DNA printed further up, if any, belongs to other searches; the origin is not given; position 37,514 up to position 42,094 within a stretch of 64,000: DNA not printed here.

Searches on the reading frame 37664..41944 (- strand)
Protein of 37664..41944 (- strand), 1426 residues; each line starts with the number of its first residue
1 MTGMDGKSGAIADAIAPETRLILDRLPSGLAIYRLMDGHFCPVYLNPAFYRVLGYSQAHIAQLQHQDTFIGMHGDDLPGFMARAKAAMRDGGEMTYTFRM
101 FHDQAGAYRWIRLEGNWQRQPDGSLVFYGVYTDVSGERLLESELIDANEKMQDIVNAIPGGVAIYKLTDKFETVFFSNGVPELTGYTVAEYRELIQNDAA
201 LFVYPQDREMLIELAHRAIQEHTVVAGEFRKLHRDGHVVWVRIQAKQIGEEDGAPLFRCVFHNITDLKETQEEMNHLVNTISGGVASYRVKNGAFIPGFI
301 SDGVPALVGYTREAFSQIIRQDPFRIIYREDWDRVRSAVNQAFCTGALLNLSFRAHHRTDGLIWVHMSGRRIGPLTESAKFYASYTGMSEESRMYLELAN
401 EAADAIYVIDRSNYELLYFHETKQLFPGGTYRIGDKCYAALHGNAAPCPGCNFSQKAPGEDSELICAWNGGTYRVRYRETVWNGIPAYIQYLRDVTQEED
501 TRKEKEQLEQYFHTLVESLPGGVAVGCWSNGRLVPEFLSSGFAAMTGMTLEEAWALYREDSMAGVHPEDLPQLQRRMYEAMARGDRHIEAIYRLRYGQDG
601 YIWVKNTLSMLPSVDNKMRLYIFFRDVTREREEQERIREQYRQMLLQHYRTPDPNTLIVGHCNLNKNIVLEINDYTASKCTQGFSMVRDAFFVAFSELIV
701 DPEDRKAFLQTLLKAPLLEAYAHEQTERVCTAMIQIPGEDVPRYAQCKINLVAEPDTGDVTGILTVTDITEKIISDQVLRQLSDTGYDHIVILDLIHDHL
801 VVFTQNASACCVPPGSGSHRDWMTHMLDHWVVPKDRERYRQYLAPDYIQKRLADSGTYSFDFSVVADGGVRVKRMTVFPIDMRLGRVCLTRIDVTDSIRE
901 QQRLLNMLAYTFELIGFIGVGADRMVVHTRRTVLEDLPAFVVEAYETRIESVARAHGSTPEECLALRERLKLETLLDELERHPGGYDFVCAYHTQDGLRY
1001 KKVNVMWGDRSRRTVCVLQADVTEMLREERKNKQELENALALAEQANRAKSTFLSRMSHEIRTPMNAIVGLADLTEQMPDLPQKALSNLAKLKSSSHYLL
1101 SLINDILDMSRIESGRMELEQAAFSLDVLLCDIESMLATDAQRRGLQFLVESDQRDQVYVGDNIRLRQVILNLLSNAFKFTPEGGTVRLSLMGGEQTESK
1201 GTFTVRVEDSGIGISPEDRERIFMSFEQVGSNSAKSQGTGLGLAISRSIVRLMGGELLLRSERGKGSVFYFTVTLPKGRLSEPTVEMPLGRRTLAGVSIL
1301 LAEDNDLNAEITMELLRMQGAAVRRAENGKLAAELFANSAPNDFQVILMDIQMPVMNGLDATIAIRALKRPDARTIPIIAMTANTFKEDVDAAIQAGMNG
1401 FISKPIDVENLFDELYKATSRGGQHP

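Call 61: search_protein_families(library=pfam, proteins=[window:37664-41944:-], max_evalue=0.001)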
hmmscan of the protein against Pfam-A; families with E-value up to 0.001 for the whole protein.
window:37664-41944:- (1426 aa): 9 families
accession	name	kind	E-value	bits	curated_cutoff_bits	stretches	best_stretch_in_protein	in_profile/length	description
PF08447.18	PAS_3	-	6.2e-43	145.4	25.6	4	174-256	2-83/89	PAS fold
PF02518.31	HATPase_c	-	1.9e-29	102.8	26.4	1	1161-1275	1-109/111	Histidine kinase-, DNA gyrase B-, and HSP90-like ATPase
PF00072.30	Response_reg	-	3.3e-23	82.4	30.2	1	1299-1414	1-109/111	Response regulator receiver domain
PF13426.13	PAS_9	-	3e-16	60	27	1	164-266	4-103/103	PAS domain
PF00512.31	HisKA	-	6.5e-16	58.6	26.9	1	1049-1115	1-66/66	His Kinase A (phospho-acceptor) domain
PF00989.32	PAS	-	2.2e-07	31.3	22.6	0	179-262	29-111/113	PAS fold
PF14598.12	PAS_11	-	8.8e-07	29.3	25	0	565-621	41-96/109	PAS domain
PF08448.16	PAS_4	-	9e-06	26.3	23.1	0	555-632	28-110/110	PAS fold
PF13188.13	PAS_8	-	1.8e-05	24.9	21.8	0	21-62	5-40/65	PAS domain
